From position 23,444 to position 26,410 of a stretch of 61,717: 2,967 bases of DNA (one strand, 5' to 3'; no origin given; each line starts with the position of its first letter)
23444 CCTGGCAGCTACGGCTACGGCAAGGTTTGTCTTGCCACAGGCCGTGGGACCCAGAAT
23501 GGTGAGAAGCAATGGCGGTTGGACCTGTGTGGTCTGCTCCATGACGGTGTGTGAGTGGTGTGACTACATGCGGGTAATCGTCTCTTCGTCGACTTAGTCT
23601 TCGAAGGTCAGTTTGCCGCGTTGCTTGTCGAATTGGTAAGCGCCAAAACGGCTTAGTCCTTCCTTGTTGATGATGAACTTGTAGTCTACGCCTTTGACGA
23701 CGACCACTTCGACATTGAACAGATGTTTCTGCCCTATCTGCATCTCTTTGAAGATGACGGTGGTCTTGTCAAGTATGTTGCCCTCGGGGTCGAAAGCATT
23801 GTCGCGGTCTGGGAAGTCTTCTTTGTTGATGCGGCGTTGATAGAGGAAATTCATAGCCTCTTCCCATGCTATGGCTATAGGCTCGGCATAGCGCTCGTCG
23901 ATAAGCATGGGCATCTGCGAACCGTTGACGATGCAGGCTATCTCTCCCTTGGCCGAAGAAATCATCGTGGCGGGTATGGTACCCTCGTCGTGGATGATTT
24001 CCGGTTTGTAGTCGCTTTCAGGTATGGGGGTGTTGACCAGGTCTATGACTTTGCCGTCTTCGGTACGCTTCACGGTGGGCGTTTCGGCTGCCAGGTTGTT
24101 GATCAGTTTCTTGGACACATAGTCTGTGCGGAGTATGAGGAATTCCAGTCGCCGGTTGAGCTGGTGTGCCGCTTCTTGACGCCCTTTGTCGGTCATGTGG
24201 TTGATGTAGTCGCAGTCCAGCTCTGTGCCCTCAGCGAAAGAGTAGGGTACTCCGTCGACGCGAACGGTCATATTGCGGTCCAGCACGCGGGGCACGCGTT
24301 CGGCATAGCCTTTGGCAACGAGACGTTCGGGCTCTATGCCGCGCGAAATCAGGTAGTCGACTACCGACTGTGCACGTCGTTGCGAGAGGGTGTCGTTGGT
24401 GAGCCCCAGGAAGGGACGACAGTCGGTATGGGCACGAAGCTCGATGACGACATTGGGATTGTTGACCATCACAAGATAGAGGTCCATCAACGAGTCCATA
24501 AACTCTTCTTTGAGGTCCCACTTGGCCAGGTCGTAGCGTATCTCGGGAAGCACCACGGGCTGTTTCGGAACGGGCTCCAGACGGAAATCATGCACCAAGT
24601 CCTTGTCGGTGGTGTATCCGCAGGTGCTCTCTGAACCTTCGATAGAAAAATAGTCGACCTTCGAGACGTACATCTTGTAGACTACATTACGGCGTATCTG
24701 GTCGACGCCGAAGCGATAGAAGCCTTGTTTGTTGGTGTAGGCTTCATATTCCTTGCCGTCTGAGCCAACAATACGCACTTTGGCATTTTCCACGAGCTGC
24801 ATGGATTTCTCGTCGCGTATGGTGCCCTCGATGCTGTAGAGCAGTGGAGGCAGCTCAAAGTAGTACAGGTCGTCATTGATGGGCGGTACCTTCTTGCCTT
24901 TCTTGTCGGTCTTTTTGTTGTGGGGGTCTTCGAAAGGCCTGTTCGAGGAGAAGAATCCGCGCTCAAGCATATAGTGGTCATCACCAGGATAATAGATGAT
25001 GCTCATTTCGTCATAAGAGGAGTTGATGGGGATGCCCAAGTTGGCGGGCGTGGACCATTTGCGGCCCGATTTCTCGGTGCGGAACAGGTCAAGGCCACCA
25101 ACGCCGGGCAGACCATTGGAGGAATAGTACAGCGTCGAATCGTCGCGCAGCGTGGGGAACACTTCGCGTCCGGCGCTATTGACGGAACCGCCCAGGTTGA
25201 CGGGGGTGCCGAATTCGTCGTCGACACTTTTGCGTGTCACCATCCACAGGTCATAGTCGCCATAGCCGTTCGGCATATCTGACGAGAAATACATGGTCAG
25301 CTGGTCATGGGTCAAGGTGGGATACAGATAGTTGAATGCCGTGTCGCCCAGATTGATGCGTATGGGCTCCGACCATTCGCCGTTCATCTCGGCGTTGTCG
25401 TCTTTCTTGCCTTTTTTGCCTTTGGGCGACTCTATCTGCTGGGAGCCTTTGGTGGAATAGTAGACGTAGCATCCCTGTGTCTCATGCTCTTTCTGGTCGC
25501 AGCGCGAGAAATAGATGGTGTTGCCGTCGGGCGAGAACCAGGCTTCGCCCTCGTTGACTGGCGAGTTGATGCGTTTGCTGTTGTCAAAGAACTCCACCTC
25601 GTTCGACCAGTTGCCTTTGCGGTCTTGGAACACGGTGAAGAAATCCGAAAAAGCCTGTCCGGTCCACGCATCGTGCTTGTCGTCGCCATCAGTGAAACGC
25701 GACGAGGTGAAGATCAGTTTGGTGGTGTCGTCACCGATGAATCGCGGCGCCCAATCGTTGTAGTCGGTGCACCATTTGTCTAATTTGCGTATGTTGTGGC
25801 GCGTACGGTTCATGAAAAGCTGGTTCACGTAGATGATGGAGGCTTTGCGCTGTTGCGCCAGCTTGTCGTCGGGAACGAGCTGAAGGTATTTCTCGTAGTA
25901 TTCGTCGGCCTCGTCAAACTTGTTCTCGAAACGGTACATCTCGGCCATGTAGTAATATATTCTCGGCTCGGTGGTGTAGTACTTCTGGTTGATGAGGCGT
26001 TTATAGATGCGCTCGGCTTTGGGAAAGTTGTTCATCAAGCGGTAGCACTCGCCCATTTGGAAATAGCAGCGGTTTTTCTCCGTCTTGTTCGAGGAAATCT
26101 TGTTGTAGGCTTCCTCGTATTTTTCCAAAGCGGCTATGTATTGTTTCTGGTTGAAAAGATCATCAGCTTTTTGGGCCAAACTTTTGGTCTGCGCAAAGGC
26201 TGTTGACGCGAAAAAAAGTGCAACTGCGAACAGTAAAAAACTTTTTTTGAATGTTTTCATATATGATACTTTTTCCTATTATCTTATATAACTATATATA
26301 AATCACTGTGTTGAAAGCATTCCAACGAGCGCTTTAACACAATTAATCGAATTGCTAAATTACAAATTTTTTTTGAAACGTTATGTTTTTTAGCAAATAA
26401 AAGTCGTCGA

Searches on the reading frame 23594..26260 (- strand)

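Call 71: search_protein_families(library=pfam, proteins=[window:23594-26260:-], max_evalue=0.001)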
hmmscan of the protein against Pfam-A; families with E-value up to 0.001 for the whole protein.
window:23594-26260:- (888 aa): 9 families
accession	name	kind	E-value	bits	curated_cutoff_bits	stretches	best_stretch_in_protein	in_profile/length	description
PF07719.23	TPR_2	-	1.7e-10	40.6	27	1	99-132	1-34/34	Tetratricopeptide repeat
PF13424.12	TPR_12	-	1.3e-09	38.6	30.1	1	30-90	8-72/77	Tetratricopeptide repeat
PF00691.25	OmpA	-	4.8e-08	33.7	27.2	1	582-659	8-86/98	OmpA family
PF13428.12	TPR_14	-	1.4e-07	31.9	23.5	1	99-141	1-43/44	Tetratricopeptide repeat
PF00515.34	TPR_1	-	2.6e-07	30.6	27.8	1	100-132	2-34/34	Tetratricopeptide repeat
PF07676.18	PD40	-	2.2e-06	27.9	20.9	0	231-253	5-27/38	WD40-like Beta Propeller Repeat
PF13176.12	TPR_7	-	2.3e-06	27.7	27.9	0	105-133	5-33/36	Tetratricopeptide repeat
PF13620.12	CarboxypepD_reg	-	1.4e-05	25.7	32.3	1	476-521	1-47/82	Carboxypeptidase regulatory-like domain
PF13174.12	TPR_6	-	2.4e-05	25.1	26.3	0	65-92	2-29/33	Tetratricopeptide repeat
